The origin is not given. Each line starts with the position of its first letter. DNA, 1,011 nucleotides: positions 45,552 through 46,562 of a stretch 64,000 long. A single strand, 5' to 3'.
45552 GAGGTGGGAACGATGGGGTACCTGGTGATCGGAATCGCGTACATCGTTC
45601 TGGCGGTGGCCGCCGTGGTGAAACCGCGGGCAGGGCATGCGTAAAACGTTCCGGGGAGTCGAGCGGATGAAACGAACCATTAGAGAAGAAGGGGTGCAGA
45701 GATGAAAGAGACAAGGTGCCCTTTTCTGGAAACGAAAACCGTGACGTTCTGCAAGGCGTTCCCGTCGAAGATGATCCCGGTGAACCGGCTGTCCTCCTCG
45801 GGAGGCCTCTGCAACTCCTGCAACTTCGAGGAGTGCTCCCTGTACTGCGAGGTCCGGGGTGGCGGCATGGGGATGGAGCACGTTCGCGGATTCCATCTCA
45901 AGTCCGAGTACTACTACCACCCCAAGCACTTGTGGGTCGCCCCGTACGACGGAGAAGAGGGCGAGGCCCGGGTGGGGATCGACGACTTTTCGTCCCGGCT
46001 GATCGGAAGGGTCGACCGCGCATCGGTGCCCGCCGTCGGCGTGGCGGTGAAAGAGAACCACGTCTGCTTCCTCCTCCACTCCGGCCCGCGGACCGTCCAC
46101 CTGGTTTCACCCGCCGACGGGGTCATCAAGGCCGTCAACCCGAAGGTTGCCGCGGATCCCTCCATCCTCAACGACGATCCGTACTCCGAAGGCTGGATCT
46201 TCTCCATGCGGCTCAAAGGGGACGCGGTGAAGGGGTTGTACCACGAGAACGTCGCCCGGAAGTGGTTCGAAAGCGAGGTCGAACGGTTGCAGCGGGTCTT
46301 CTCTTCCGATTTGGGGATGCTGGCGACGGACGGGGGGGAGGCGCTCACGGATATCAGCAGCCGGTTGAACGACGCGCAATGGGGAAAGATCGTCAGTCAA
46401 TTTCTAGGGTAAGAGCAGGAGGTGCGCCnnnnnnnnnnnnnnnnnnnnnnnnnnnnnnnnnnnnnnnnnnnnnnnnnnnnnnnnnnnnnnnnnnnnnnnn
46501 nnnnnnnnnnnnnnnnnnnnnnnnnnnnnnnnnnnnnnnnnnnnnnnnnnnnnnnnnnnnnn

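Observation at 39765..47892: Candidate sulfur/selenium-relay island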

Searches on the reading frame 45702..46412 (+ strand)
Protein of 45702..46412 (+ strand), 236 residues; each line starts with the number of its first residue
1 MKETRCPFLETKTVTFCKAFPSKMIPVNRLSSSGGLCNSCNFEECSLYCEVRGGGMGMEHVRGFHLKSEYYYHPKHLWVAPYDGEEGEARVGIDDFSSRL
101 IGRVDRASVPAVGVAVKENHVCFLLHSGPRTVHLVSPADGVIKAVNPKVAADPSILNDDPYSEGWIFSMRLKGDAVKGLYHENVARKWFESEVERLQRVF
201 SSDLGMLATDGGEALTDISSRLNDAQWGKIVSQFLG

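Call 6: search_protein_families(library=pfam, proteins=[window:45702-46412:+], max_evalue=0.01)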
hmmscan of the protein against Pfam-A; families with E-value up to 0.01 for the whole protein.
window:45702-46412:+ (236 aa): 1 family
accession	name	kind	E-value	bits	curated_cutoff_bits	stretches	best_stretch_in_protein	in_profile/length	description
PF01597.25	GCV_H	-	1.3e-18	67.5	22.2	1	71-189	2-119/122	Glycine cleavage H-protein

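Call 7: search_protein_families(library=ncbifam, proteins=[window:45702-46412:+], max_evalue=0.01)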
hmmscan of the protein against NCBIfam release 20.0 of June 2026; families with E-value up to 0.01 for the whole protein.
window:45702-46412:+ (236 aa): 4 families
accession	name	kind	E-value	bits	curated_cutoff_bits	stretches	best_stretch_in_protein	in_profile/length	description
NF002270.0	PRK01202.1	subfamily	6.4e-18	64.8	117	1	66-183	4-120/129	glycine cleavage system protein GcvH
TIGR00527.1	gcvH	equivalog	1.5e-15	57.4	115.85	1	69-180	5-116/129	glycine cleavage system protein GcvH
TIGR03077.1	not_gcvH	equivalog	8.5e-11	41.9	144.05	1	71-174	1-102/110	glycine cleavage protein H-like protein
NF045810.1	GcvH_rel_desulf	equivalog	3e-06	27.1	150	1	70-178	17-121/167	GcvH-related protein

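Call 13: find_homologous_proteins(query=window:45702-46412:+, max_evalue=0.00001)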
Query window:45702-46412:+ (236 aa): 189 proteins with E <= 0.00001 among 676 candidates; the best 120 are listed.
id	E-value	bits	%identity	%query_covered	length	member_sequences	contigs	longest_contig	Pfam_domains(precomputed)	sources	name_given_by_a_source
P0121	4.2e-149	512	93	100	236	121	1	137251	PF01597.26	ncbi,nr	ncbi:MAG: glycine cleavage system protein H [Deltaproteobacteria bacterium]|nr:glycine cleavage syst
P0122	1.2e-144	498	90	100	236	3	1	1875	PF01597.26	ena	-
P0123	5.9e-144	496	89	100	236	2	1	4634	PF01597.26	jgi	-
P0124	5.7e-143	492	89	100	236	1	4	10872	PF01597.26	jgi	jgi:glycine cleavage system H protein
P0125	2.0e-142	491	90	100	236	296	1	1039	PF01597.26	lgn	-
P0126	2.1e-142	491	89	100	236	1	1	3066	PF01597.26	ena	-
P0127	3.9e-142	490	90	100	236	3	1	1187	PF01597.26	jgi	jgi:glycine cleavage system H protein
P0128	7.5e-142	489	89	100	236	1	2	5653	PF01597.26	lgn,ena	-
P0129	5.1e-141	486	89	100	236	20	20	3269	PF01597.26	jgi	jgi:glycine cleavage system H protein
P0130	5.2e-141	486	88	100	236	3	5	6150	PF01597.26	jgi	jgi:glycine cleavage system H lipoate-binding protein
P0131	8.7e-141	485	88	100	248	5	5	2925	PF01597.26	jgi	jgi:glycine cleavage system H protein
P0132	1.3e-140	485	88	100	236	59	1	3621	PF01597.26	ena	-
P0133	6.8e-140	482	89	100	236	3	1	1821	PF01597.26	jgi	-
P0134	9.2e-140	482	87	100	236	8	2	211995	PF01597.26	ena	-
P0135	1.3e-139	481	87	100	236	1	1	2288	PF01597.26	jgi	-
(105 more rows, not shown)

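Call 15: find_related_loci(query=A2, collection=genome_contigs, flank=10000)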
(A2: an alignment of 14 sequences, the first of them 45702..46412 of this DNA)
Query A2 (236 aa) in genome_contigs; peptide patterns used: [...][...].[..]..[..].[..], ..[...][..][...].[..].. (x = any residue, [..] = any of these).
84 stretches matched a pattern; 47 encode a relative of the query (tblastn E <= 1e-3); 47 distinct loci.
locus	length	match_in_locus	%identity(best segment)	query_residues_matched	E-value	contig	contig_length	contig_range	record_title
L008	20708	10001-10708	92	1-236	4e-151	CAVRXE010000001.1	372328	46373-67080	MAG: Candidatus Deferrimicrobiaceae bacterium isolate MFD02199.bin.2.95 genome assembly, contig: contig_11063, whole gen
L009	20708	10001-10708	92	1-236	4e-151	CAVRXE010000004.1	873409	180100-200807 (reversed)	MAG: Candidatus Deferrimicrobiaceae bacterium isolate MFD02199.bin.2.95 genome assembly, contig: contig_2310, whole geno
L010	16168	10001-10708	90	1-236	3e-147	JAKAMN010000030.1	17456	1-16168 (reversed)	MAG: Deltaproteobacteria bacterium isolate WY5.bin26 NODE_5258_length_17456_cov_4.006002, whole genome shotgun sequence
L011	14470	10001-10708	90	1-236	1e-146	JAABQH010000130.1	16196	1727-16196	MAG: Deltaproteobacteria bacterium isolate S05.Bin005 NODE_25_length_16196_cov_10.0711, whole genome shotgun sequence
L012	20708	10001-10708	89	1-236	9e-146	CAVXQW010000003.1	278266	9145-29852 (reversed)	MAG: uncultured bacterium isolate MFD00822.bin.2.130 genome assembly, contig: contig_27775, whole genome shotgun sequenc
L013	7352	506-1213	89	1-236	1e-145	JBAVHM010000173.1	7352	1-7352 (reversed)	MAG: Candidatus Deferrimicrobium sp. isolate MFD02835_ilm_asm_bin8 k127_32020, whole genome shotgun sequence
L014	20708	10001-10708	88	1-236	1e-144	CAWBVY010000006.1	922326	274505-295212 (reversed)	MAG: Candidatus Deferrimicrobiaceae bacterium isolate MFD09779.bin.1.221 genome assembly, contig: contig_29814, whole ge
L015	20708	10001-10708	88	1-236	1e-144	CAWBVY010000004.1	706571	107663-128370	MAG: Candidatus Deferrimicrobiaceae bacterium isolate MFD09779.bin.1.221 genome assembly, contig: contig_14573, whole ge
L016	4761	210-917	88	1-236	5e-146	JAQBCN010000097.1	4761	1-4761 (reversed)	MAG: Deltaproteobacteria bacterium isolate MAG_353_bin-02 353_bin-02_ctg-097, whole genome shotgun sequence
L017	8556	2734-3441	88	1-236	1e-143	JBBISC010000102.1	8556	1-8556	MAG: Deltaproteobacteria bacterium isolate STS170223_bin_364 NODE_8929_length_8556_cov_4.301141, whole genome shotgun se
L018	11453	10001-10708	88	1-236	1e-143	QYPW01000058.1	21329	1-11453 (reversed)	MAG: Deltaproteobacteria bacterium isolate PowLak16_MAG18 c_000000139380, whole genome shotgun sequence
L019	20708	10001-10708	86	1-236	2e-142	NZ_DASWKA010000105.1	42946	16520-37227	MAG: Candidatus Deferrimicrobium sp. isolate SMAG_U2910 k141_542504, whole genome shotgun sequence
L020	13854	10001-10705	87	1-236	2e-139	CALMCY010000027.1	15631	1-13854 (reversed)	MAG TPA_asm: uncultured proteobacterium isolate ERR2868533_bin.42_CONCOCT_v1.1_MAG genome assembly, contig: ERZ841155.31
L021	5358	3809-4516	84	1-236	1e-137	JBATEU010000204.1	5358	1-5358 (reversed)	MAG: Candidatus Deferrimicrobium sp. isolate MFD10095_ilm_asm_bin1 k127_4302, whole genome shotgun sequence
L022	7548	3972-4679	84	1-236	2e-135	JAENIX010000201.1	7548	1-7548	MAG: Actinomycetota bacterium isolate CoA_1_bin.34 scaffold_37903, whole genome shotgun sequence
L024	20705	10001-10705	82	1-236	4e-134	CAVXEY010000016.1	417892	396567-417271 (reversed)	MAG: uncultured delta proteobacterium isolate MFD02416.bin.1.108 genome assembly, contig: contig_39234, whole genome sho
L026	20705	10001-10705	83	1-236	2e-135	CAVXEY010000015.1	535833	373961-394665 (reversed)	MAG: uncultured delta proteobacterium isolate MFD02416.bin.1.108 genome assembly, contig: contig_37210, whole genome sho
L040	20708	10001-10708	58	1-235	1e-97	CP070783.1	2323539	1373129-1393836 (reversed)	MAG: Deltaproteobacteria bacterium isolate bin162 chromosome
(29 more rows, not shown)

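Call 19: find_encoding_contigs(protein=window:45702-46412:+, flank=10000, max_places=3)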
Protein window:45702-46412:+ (236 aa): no gene with exactly this product is on record in the collection.

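Call 23: search_protein_families(library=pfam, proteins=[L040:11461-12348:+, L040:12332-13621:+], max_evalue=0.001)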
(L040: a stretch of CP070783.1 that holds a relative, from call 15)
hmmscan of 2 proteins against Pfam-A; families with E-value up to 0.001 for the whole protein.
L040:11461-12348:+ (295 aa): 8 families
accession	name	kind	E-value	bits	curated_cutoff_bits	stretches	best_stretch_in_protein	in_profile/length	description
PF13247.11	Fer4_11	-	3.8e-17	62.7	26.2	1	103-198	5-100/100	4Fe-4S dicluster domain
PF12797.12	Fer4_2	-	8.5e-11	41.5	24.5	2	132-151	2-21/22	4Fe-4S binding domain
PF12838.12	Fer4_7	-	1.3e-09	38.8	27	0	107-154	1-52/52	4Fe-4S dicluster domain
PF00037.32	Fer4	-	3e-08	33.6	21.1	2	133-154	1-22/24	4Fe-4S binding domain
PF13187.11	Fer4_9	-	3.3e-08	33.9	27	1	139-192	1-51/52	4Fe-4S dicluster domain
PF13237.11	Fer4_10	-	1.6e-07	31.6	25.5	1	133-189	2-53/53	4Fe-4S dicluster domain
PF12837.12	Fer4_6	-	4e-07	30.1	25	2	41-59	4-22/24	4Fe-4S binding domain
PF14697.11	Fer4_21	-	3e-06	27.7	35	0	106-152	6-53/59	4Fe-4S dicluster domain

L040:12332-13621:+ (429 aa): 1 family
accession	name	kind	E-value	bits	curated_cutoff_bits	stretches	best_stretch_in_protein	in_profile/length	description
PF03916.19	NrfD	-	1.4e-13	51.6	25.8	1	65-357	2-303/313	Polysulphide reductase, NrfD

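Call 42: search_solved_structures(query=window:45702-46412:+, max_evalue=0.001, show_alignments=1)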
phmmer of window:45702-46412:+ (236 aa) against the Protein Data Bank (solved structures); distinct sequences matched with E-value up to 0.001: 13.
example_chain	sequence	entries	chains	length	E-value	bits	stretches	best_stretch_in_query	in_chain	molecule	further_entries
1zko_A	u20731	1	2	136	5.4e-13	52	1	60-175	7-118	Glycine cleavage system H protein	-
2edg_A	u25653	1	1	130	5e-12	48.9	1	72-188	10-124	Glycine cleavage system H protein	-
3ift_A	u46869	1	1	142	9.5e-12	47.9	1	64-178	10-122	Glycine cleavage system H protein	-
2ka7_A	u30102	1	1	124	1.1e-11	47.7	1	72-175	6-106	Glycine cleavage system H protein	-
3a8i_E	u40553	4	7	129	1.8e-11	47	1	67-173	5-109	Glycine cleavage system H protein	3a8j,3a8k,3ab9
3a7a_B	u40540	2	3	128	1.9e-11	47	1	67-173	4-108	Glycine cleavage system H protein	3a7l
3hgb_A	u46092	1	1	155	2.2e-11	46.8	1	66-178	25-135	Glycine cleavage system H protein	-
1onl_A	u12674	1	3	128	3e-11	46.3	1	68-171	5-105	glycine cleavage system H protein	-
8ugo_E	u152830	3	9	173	8.7e-11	44.8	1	65-190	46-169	Glycine cleavage system H protein, mitochondrial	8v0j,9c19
3klr_A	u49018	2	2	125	1.8e-10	43.8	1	73-190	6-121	Glycine cleavage system H protein | Glycine cleavage system H protein, mitochondrial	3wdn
3tzu_A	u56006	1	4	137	3.2e-10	42.9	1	71-170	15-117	Glycine cleavage system H protein 1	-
1dxm_A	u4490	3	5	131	8.8e-09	38.2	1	71-178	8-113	H PROTEIN | H PROTEIN OF THE GLYCINE CLEAVAGE SYSTEM | H-PROTEIN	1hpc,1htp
3mxu_A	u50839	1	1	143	3.2e-07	33.1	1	65-174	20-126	Glycine cleavage system H protein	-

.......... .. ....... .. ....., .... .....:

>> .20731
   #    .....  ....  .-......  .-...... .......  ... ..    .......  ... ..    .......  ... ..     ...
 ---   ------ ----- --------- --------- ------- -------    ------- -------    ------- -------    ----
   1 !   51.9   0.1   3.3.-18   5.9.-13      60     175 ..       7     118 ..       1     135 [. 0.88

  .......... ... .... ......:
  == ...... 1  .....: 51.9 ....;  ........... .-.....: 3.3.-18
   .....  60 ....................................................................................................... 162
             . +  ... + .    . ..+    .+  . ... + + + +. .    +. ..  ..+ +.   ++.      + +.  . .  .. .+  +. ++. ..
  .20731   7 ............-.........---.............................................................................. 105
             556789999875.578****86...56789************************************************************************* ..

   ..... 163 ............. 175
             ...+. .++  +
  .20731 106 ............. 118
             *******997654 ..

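Call 61: search_protein_families(library=ncbifam, proteins=[L040:11461-12348:+, L040:12332-13621:+, L040:6127-7734:+, L040:8301-9665:+], max_evalue=0.00001)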
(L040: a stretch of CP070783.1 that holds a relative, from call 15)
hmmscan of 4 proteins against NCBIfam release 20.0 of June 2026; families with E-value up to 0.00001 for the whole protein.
L040:11461-12348:+ (295 aa): 21 families
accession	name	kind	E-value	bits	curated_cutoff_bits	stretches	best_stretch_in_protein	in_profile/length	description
NF045715.1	sulf_resp_HmcB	equivalog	2.5e-108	361.8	420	1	4-293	1-293/307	sulfate respiration complex iron-sulfur protein HmcB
NF008134.0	PRK10882.1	equivalog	2.9e-68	230.4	263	1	3-293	2-323/329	hydrogenase 2 operon protein HybA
TIGR01582.1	FDH-beta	equivalog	2e-38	132.1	334.7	1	38-234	23-220/283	formate dehydrogenase subunit beta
TIGR02951.1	DMSO_dmsB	equivalog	6e-31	107.7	214.1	1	37-201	2-156/161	DMSO/selenate family reductase complex B subunit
NF045797.1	DsrO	equivalog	7.8e-30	104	200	1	1-197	1-201/235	sulfate reduction electron transfer complex DsrMKJOP subunit DsrO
TIGR03149.1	cyt_nit_nrfC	equivalog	9.1e-25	87.3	377.6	1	4-197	3-183/225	cytochrome c nitrite reductase Fe-S protein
NF011569.0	PRK14993.1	equivalog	7.3e-24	84.5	416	1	33-200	40-190/244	tetrathionate reductase subunit TtrB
TIGR03478.1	DMSO_red_II_bet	subfamily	2.9e-22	79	480.7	1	95-198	117-220/321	DMSO reductase family type II enzyme, iron-sulfur subunit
NF041715.1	arsenate_red_ArrB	equivalog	3.8e-20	72.4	450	2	37-157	3-106/233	arsenate respiratory reductase iron-sulfur subunit ArrB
NF041782.1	mnquin_red_QrcC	equivalog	7e-17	61.9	400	1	37-159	1-120/239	menaquinone reductase iron-sulfur cluster-binding subunit QrcC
NF038355.1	FDH3_beta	equivalog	1.3e-16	61.2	240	1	106-172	52-121/180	formate dehydrogenase FDH3 subunit beta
NF042979.1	EthbenzDh_ebdB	equivalog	1.1e-15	57.3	740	1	94-197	138-241/354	ethylbenzene dehydrogenase subunit beta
TIGR01660.1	narH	equivalog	1.8e-13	49.8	524.05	1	104-189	179-263/492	nitrate reductase subunit beta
NF009408.0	PRK12769.1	equivalog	6e-13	47.8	1003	1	40-209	6-158/659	formate-dependent uric acid utilization protein AegA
NF007658.0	PRK10330.1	equivalog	6.2e-12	45.4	260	0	107-153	57-102/181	electron transport protein HydN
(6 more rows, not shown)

L040:12332-13621:+ (429 aa): 3 families
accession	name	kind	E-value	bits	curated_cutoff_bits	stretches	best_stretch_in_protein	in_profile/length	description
NF045714.1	sulf_resp_HmcC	equivalog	1.1e-128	429.7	550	1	37-409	2-375/376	sulfate respiration complex protein HmcC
NF008133.1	PRK10881.1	equivalog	1.6e-72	245.1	450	1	30-402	6-374/377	Ni/Fe-hydrogenase cytochrome b subunit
NF041784.1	mnquin_red_QrcD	equivalog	1.1e-15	57.9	570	1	42-404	24-403/408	menaquinone reductase integral membrane subunit QrcD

L040:6127-7734:+ (535 aa): 79 families (the best 25 are shown)
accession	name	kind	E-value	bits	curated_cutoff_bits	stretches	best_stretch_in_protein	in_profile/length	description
NF008468.0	PRK11360.1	equivalog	3.7e-76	256.8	646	1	290-534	374-608/616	two-component system sensor histidine kinase AtoS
NF007688.0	PRK10364.1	equivalog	5.2e-56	190.3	479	1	294-534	224-451/460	two-component system sensor histidine kinase ZraS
NF010411.0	PRK13837.1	equivalog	7.9e-46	156.5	647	1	289-534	429-675/828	two-component system VirA-like sensor kinase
NF038348.1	T2SS_HK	subfamily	1.2e-45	156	450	2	368-533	410-572/574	histidine kinase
NF033092.0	HK_WalK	equivalog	5.4e-45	154.1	725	2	317-533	376-593/594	cell wall metabolism sensor histidine kinase WalK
NF053867.1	SprKinKinDBac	equivalog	1.8e-40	138.8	775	1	307-534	280-497/500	sporulation kinase KinD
NF046026.1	HisKinCckACaul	equivalog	4.3e-40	137.5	1000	1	296-534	285-532/678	cell cycle histidine kinase CckA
NF052574.1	HisKinEspCMyxo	equivalog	1.7e-38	132.3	1200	1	298-534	402-637/785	serine histidine kinase EspC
NF010076.0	PRK13557.1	subfamily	2.6e-36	125.2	631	1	299-534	149-394/540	histidine kinase famiy protein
NF046020.1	HisKinCckABruc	equivalog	4.2e-36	124.2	1000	1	188-533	357-706/868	cell cycle histidine kinase CckA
NF047794.1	HisKinPtgB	equivalog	2.2e-35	122.1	1000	1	234-521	367-642/656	two-component system sensor histidine kinase PgtB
NF046044.1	PnpS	equivalog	6.2e-35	120.9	400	1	318-533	175-390/390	two-component system histidine kinase PnpS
NF047497.1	HK_LIC_12097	equivalog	3.4e-33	114.9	500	1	286-534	124-366/367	LIC_12097 family sensor histidine kinase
NF012163.2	BaeS_SmeS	equivalog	4.2e-33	114.9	500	2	318-533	245-457/457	sensor histidine kinase efflux regulator BaeS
NF047466.1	hybrid_RR_LvrB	exception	4.3e-33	115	500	1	272-534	116-376/377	hybrid histidine kinase/response regulator LvrB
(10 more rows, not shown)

L040:8301-9665:+ (454 aa): 117 families (the best 25 are shown)
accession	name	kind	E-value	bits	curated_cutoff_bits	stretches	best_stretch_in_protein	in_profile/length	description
NF008469.0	PRK11361.1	equivalog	5.1e-149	496.9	714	1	1-447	1-457/461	acetoacetate metabolism transcriptional regulator AtoC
TIGR02915.1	PEP_resp_reg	equivalog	5.5e-130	434.2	502.6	1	7-447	1-445/445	PEP-CTERM-box response regulator transcription factor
NF007689.0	PRK10365.1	equivalog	8.1e-125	417.1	760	1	3-441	4-439/441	sigma-54-dependent response regulator transcription factor ZraR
TIGR01818.1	ntrC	equivalog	1.1e-123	413.5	558.6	1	7-413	1-408/463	nitrogen regulation protein NR(I)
NF051870.1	NAssimRespRegNtrX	equivalog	1e-114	384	600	1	6-442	3-448/452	nitrogen assimilation response regulator NtrX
TIGR01817.1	nifA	equivalog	9.5e-111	371.1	528.85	1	131-392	184-444/534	nif-specific transcriptional activator NifA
NF008176.1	PRK10923.1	equivalog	4.5e-106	355.2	620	1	6-425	5-423/469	nitrogen regulation protein NR(I)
NF041946.1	LuxO_transreg_Vib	equivalog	9.3e-106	354.4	800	1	10-382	2-372/463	quorum-sensing sigma-54 dependent transcriptional regulator LuxO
NF011695.0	PRK15115.1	equivalog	9.3e-106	354.2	763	1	5-447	7-439/445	two-component system response regulator GlrR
NF041552.1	TF_PrdR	equivalog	1.9e-105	353.4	795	1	116-445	244-577/577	sigma-54 dependent transcriptional regulator PrdR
NF049963.1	RespRegFlgRCampy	domain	2.5e-101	339.6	750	1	5-446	1-429/429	fla regulon two-component system response regulator FlgR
NF038308.1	RNA_repair_RtcR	equivalog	1.8e-97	327.4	650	1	8-387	32-433/530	RNA repair transcriptional activator RtcR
NF050807.1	TransRegFlbDCaul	equivalog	4.3e-93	312.6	750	1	26-446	22-440/454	sigma-54-dependent transcriptional regulator FlbD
NF011953.0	PRK15424.1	equivalog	1.1e-92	311.3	703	1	68-445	146-535/538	propionate catabolism operon regulatory protein PrpR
NF041906.1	V4R_TF_MobR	exception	1.6e-92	310.8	999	1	101-444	192-544/544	phenol degradation transcriptional regulator MobR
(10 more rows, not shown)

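Call 63: predict_structure(alignment_id=A2)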
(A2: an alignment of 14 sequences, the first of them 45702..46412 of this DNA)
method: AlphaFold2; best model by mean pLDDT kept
length: 236 residues; sequences in the alignment: 14
mean_pLDDT: 67.2   pTM: 0.65
mean pLDDT of the five models: 67.2, 64.6, 64.5, 61.1, 50.6
residues with pLDDT >= 90: 9; 70-90: 129; 50-70: 32; < 50: 66
segments of 3 or more residues with pLDDT < 50: 1-56, 206-214
pLDDT, mean of each block of 10 residues (from residue 1): 30 30 31 39 41 53 77 87 74 84 84 89 86 87 89 82 80 73 80 71 50 51 76 71
secondary structure, 60 per line:
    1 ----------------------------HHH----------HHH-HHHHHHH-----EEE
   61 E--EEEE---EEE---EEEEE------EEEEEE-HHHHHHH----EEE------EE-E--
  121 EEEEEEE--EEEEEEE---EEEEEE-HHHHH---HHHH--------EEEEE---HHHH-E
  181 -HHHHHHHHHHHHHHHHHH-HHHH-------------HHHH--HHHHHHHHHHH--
elements in order: H46-52 E58-61 E64-67 E71-73 E77-81 E88-93 H95-101 E106-108 E121-127 E130-136 E140-145 H147-151 H155-158 E167-171 H175-178 H182-199 H201-204 H218-221 H224-234
